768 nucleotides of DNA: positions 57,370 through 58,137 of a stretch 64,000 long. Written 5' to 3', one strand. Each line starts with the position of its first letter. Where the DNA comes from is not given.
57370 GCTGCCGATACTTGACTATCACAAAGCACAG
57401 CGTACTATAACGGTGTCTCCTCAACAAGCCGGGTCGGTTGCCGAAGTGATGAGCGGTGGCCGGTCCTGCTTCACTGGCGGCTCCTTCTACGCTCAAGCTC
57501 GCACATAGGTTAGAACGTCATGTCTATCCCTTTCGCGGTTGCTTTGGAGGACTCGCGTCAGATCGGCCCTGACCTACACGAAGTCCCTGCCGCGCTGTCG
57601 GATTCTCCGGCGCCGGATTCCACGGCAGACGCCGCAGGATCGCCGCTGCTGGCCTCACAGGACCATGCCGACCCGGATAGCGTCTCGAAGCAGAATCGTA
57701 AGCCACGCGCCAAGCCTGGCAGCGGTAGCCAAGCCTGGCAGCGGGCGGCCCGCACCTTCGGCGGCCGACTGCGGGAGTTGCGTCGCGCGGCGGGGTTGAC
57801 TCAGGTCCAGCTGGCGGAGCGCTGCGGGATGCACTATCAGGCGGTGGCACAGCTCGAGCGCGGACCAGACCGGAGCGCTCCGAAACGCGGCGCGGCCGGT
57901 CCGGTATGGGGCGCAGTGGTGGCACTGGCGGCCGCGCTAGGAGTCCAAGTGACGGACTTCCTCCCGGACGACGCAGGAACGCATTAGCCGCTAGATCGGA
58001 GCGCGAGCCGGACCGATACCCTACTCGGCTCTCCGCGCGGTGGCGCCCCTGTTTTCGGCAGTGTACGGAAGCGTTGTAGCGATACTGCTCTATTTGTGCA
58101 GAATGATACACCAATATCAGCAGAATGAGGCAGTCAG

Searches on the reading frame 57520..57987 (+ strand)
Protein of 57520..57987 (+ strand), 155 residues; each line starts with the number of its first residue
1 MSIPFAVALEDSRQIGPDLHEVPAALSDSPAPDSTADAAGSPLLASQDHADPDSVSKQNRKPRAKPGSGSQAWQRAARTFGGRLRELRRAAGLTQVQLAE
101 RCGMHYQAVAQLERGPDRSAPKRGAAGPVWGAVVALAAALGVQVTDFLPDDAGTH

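Call 11: search_protein_families(library=pfam, proteins=[window:57520-57987:+], max_evalue=0.1)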
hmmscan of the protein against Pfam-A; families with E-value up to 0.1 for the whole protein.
window:57520-57987:+ (155 aa): 8 families
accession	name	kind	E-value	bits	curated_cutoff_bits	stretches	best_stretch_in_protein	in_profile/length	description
PF13560.12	HTH_31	-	1.4e-10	41.8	27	1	80-144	2-58/64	Helix-turn-helix domain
PF01381.28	HTH_3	-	4.5e-10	39.8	23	1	84-119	1-34/55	Helix-turn-helix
PF13412.12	HTH_24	-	0.0044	17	21.9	1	84-104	9-29/48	Winged helix-turn-helix DNA-binding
PF12802.13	MarR_2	-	0.0094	16.5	27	1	84-111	11-39/61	MarR family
PF13443.12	HTH_26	-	0.01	16.5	22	1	83-148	1-58/63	Cro/C1-type HTH DNA-binding domain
PF13413.12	HTH_25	-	0.015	15.5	24.6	1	83-121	1-39/62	Helix-turn-helix domain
PF13744.12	HTH_37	-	0.046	14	27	1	84-115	23-54/80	Helix-turn-helix domain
PF12844.13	HTH_19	-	0.071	13.5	30.2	1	81-104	1-24/64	Helix-turn-helix domain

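Call 12: search_protein_families(library=phrogs, proteins=[window:57520-57987:+], max_evalue=0.01)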
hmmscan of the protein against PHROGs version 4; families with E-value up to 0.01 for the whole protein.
window:57520-57987:+ (155 aa): 18 families
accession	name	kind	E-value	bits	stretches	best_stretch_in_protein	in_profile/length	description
phrog_4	-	transcription regulation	3.9e-11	43.6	1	78-151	135-195/400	transcriptional repressor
phrog_5823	-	transcription regulation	1.2e-09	38.8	1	77-151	4-70/404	transcriptional regulator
phrog_8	-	transcription regulation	1.1e-08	36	1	78-128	75-116/346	transcriptional regulator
phrog_2328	-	transcription regulation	5.7e-08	33.6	1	71-147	7-74/128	transcriptional repressor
phrog_1373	-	transcription regulation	3.2e-07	31.5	1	72-116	54-100/166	transcriptional regulator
phrog_3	-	transcription regulation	1.3e-06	29.4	1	67-119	81-125/430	transcriptional repressor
phrog_7950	-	transcription regulation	3.4e-05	24.8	1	83-118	11-46/68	transcriptional repressor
phrog_2339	-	DNA, RNA and nucleotide metabolism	0.00022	22.2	1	70-115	16-61/98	HTH DNA binding protein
phrog_2439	-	transcription regulation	0.00093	19.2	1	81-117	9-45/367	transcriptional regulator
phrog_4583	-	transcription regulation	0.0014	19.6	0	83-109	14-40/81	transcriptional repressor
phrog_7241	-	transcription regulation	0.0023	19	1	84-119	66-100/122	transcriptional regulator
phrog_11553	-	unknown function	0.0026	18.1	1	76-116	32-72/278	-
phrog_2104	-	unknown function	0.0029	18.8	1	79-116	39-76/103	-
phrog_4836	-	transcription regulation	0.0033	18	1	73-145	69-132/194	CII-like regulator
phrog_147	-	transcription regulation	0.005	18.2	0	80-116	5-41/100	transcriptional regulator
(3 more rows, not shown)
